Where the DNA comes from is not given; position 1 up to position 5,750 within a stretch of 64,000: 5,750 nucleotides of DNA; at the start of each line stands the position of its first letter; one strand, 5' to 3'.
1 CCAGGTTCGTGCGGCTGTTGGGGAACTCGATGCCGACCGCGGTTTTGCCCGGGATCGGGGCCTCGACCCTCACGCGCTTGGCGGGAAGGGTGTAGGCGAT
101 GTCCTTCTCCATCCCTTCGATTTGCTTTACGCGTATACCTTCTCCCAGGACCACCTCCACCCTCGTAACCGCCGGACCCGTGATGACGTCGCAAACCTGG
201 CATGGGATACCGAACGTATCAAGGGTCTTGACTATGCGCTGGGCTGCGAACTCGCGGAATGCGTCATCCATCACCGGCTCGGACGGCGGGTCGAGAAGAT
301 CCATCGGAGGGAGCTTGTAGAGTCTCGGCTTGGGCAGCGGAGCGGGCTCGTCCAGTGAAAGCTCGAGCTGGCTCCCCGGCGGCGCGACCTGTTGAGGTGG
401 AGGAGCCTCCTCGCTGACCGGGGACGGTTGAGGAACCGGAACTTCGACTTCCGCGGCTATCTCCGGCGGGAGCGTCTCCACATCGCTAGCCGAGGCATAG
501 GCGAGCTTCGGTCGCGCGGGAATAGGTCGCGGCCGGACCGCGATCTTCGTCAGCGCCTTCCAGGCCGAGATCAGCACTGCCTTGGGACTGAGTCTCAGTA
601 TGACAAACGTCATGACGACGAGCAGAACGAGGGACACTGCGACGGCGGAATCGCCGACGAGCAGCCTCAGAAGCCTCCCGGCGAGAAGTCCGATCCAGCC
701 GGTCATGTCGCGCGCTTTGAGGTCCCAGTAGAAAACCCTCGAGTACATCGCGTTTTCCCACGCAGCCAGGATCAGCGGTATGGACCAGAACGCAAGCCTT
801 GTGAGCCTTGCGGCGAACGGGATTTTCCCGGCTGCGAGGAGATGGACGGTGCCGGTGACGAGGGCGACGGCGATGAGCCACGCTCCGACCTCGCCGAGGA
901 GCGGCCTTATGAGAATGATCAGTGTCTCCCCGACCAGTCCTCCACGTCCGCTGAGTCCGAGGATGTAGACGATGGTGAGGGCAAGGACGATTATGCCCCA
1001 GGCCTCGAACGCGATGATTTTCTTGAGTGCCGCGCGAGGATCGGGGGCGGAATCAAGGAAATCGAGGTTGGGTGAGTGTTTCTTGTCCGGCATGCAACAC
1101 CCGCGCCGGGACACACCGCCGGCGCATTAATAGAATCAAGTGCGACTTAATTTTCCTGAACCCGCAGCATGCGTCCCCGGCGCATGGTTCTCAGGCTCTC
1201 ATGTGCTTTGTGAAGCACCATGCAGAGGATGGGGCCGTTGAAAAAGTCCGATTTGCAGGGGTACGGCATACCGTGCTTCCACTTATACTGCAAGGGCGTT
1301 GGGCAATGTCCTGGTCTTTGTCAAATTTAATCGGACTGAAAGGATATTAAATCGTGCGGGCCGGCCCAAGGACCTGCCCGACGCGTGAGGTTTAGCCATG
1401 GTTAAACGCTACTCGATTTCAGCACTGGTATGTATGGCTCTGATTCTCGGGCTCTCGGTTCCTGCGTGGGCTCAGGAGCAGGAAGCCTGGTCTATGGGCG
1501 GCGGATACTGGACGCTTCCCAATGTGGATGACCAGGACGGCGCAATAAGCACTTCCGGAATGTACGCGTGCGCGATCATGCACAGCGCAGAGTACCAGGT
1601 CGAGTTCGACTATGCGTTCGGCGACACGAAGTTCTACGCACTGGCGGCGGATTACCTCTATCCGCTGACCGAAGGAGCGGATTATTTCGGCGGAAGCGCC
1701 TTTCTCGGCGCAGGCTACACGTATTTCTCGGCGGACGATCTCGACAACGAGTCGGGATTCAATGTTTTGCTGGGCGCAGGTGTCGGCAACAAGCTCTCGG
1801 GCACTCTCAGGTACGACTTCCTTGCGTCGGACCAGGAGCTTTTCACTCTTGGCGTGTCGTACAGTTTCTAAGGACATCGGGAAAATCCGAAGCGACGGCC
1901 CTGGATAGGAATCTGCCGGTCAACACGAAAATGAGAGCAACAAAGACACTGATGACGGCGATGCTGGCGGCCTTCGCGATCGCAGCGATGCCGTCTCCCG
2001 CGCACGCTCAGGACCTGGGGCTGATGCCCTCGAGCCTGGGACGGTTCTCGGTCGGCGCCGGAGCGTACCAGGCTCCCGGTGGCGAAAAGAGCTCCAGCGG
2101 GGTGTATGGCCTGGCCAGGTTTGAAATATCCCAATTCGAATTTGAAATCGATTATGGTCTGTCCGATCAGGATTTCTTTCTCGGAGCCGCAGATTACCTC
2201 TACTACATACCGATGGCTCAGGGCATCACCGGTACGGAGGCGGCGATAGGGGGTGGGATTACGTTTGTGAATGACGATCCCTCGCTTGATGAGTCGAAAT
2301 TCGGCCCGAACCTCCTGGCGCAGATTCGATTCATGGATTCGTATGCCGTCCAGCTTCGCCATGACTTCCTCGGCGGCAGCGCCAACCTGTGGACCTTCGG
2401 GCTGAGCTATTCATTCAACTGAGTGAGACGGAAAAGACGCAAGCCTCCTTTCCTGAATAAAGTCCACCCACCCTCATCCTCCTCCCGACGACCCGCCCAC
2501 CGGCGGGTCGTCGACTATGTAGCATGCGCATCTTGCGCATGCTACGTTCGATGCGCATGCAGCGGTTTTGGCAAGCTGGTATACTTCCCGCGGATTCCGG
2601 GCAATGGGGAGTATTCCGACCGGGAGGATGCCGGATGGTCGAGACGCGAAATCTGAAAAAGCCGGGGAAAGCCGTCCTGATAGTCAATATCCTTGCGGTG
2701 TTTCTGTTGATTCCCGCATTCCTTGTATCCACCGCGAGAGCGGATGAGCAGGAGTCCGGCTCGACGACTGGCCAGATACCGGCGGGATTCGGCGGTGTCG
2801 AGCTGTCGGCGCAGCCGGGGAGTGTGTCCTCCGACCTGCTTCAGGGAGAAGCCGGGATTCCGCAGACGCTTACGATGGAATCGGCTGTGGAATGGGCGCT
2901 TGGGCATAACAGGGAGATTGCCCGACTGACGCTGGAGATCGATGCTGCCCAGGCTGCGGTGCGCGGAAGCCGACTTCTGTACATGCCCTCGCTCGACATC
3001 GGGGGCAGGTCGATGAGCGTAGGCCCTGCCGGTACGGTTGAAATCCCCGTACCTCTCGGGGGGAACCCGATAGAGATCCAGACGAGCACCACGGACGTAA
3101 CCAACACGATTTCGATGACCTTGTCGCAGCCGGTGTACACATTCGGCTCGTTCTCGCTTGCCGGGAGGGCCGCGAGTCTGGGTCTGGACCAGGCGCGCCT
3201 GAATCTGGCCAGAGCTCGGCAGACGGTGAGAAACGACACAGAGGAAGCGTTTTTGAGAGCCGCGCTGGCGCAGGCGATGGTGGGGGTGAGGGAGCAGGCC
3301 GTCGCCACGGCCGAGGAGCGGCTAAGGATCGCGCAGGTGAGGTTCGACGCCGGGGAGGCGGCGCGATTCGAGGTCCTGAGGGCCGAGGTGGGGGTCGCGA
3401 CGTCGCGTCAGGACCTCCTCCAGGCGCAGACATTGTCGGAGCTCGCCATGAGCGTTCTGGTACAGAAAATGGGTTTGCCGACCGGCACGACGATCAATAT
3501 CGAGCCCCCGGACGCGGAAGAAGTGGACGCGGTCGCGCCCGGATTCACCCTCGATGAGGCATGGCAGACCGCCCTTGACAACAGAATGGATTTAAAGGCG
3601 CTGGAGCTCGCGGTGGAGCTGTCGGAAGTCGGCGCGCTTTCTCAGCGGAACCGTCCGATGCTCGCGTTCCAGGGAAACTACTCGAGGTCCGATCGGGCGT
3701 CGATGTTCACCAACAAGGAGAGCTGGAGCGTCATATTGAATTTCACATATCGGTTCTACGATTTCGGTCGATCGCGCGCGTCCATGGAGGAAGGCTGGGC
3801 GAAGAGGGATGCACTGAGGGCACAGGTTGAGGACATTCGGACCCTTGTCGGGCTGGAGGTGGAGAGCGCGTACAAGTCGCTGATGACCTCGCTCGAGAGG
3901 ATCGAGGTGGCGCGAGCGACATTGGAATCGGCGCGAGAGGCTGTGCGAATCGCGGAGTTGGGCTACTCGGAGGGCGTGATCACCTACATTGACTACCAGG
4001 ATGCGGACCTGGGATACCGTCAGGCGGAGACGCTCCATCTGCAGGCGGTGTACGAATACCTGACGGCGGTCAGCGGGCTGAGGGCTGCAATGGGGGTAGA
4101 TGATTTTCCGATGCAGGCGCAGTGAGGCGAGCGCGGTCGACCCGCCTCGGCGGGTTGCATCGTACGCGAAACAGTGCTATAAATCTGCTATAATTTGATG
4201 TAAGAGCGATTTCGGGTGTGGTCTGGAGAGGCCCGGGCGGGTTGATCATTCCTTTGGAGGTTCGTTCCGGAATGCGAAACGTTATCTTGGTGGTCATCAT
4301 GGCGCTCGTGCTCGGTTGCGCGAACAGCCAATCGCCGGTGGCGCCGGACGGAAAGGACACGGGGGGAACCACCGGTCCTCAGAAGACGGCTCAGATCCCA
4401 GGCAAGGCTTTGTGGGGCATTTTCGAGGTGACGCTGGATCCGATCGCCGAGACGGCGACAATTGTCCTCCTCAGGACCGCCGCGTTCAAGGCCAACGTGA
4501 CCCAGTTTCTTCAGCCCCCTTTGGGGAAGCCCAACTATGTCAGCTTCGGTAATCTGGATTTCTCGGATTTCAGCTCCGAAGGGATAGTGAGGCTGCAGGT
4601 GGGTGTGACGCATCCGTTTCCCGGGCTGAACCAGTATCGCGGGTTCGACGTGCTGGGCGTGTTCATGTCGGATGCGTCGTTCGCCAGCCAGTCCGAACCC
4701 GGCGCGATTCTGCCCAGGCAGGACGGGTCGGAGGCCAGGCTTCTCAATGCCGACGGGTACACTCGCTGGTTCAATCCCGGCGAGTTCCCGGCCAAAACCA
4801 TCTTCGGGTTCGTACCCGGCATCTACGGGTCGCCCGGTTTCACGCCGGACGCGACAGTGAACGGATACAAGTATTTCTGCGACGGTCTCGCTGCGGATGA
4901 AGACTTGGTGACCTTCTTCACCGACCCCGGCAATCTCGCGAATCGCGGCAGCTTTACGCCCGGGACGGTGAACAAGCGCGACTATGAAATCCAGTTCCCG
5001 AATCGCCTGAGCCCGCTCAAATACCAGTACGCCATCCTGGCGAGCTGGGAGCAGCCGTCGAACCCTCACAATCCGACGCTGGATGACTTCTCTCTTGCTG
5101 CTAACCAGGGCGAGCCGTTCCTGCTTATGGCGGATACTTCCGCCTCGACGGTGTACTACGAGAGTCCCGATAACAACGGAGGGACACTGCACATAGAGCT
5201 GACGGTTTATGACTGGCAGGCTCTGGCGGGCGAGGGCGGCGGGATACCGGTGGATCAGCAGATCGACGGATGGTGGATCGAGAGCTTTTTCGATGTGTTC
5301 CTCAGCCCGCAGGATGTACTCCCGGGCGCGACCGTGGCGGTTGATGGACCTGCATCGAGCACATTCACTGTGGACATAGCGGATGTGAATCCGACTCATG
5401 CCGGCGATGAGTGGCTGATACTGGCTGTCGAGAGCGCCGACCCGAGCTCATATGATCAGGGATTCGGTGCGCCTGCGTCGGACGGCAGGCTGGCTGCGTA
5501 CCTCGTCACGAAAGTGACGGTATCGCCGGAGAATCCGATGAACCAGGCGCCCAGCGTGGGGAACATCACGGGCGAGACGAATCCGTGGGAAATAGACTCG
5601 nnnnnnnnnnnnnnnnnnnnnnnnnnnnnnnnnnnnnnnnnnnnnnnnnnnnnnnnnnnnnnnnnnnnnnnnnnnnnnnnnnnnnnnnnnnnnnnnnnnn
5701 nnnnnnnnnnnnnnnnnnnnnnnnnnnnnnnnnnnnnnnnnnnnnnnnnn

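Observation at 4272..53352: Nine-member lipoprotein family with an unassigned conserved N-terminal domain and swappable surface passengers (candidate undescribed surface-display system)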

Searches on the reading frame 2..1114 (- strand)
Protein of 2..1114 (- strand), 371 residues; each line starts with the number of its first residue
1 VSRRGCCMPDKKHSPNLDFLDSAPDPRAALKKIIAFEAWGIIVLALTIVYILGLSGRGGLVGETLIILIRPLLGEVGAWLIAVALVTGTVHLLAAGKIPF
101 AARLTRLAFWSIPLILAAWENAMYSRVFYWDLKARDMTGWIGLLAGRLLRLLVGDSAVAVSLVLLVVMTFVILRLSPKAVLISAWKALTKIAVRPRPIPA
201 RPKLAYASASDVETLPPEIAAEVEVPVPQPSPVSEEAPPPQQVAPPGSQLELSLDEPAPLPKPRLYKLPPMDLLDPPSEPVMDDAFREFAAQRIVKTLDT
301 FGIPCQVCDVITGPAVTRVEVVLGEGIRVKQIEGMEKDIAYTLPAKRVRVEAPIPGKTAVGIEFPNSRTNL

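Call 12: search_protein_families(library=pfam, proteins=[window:2-1114:-], max_evalue=0.001)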
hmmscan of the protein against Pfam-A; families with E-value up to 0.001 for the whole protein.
window:2-1114:- (371 aa): 1 family
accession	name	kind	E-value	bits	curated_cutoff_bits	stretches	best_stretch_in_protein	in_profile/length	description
PF17854.6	FtsK_alpha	-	4.7e-25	88.2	22.9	1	268-366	1-101/101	FtsK alpha domain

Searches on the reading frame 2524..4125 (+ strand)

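Call 12: search_protein_families(library=pfam, proteins=[window:2524-4125:+], max_evalue=0.001)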
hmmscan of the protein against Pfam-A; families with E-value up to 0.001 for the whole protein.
window:2524-4125:+ (533 aa): 1 family
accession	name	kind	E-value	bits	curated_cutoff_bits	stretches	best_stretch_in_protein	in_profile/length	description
PF02321.23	OEP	-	7.4e-56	189.4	22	2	343-524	1-187/187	Outer membrane efflux protein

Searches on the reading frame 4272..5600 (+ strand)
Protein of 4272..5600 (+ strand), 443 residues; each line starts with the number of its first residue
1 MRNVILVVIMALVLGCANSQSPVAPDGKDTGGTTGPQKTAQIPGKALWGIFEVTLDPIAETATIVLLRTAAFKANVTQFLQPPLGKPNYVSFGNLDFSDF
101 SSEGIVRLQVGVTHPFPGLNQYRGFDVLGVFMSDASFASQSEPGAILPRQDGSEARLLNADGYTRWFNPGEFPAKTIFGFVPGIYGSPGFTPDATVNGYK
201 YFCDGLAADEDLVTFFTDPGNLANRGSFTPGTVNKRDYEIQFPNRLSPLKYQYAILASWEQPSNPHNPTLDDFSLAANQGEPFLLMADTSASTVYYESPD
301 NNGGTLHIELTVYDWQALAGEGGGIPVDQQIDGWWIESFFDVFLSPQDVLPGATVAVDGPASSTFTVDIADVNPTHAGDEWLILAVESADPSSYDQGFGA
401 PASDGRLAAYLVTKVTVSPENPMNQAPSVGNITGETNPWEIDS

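Call 7: search_solved_structures(query=A1, max_evalue=10)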
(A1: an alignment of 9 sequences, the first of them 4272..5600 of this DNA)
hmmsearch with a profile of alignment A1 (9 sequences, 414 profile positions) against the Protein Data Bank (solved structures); distinct sequences matched with E-value up to 10: 0.

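Call 25: search_protein_representatives(alignment_id=A1)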
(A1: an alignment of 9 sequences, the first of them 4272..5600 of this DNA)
Query: 9 sequences, 414 profile positions. Proteins with E-value up to 0.001 (for the whole library): 2913; up to 1e-10: 2395; up to 1e-30: 1383. The best 150 are listed.
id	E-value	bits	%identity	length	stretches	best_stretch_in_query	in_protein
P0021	3.7e-114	398.5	-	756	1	10-398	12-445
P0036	2.1e-113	396.1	-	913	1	7-386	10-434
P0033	1.8e-112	393.0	-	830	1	4-391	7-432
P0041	7.2e-112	391.0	-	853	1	1-409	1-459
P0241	6.3e-109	381.3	-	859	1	1-406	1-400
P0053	3.2e-108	379.0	-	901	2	6-410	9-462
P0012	3.7e-108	378.8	-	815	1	6-391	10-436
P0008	1.6e-107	376.7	-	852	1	1-409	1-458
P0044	1.1e-106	374.0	-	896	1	6-391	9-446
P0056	1.9e-104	366.5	-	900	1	7-398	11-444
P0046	1.6e-103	363.5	-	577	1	6-397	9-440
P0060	1.1e-101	357.5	-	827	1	1-396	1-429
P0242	3.7e-101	355.7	-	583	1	5-388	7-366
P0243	1.8e-100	353.5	-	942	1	2-408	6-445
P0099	2.5e-98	346.4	-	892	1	11-393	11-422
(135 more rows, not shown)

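Call 69: search_protein_families(library=pfam, alignment_id=A4, max_evalue=0.001)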
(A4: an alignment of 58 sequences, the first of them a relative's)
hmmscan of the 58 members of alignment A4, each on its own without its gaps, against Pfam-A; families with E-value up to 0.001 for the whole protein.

A. member 1, P0241 (859 aa): 1 family
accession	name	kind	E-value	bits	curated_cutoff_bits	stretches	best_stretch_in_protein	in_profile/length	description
PF13229.12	Beta_helix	-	2.4e-08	34.2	25.9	0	561-712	25-138/158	Right handed beta helix region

B. families by the number of members that match (of 58 scanned): 19 families
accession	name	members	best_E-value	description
PF18911.6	PKD_4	12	2.6e-24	PKD domain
PF00801.26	PKD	10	7.4e-17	PKD domain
PF13360.13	PQQ_2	8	6e-36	Outer membrane protein assembly factor BamB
PF13570.13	Beta-prop_ACSF4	7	1.4e-44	Beta-alanine-activating enzyme, beta-propeller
PF06739.17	SBBP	5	3.6e-14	Beta-propeller repeat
PF08309.17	LVIVD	4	1.9e-79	LVIVD repeat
PF22352.2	K319L-like_PKD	4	1.1e-05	K319L-like, PKD domain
PF01011.28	PQQ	3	6.8e-12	Glucose/ethanol/alcohol dehydrogenase, beta-propeller domain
PF13229.12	Beta_helix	3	2.4e-08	Right handed beta helix region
PF25292.1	Beta-prop_CGLA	2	9.4e-08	Lambda-carrageenase beta-propeller domain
PF16819.11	DUF5074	1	8.7e-14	Domain of unknown function (DUF5074)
PF10342.15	Kre9_KNH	1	1.3e-09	Kre9/KNH-like N-terminal Ig-like domain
PF24848.1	DUF7723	1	9.7e-09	Family of unknown function (DUF7723)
PF02239.22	Cytochrom_D1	1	2.2e-07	Cytochrome D1 heme domain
PF17164.10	DUF5122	1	2.8e-07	Domain of unknown function (DUF5122) beta-propeller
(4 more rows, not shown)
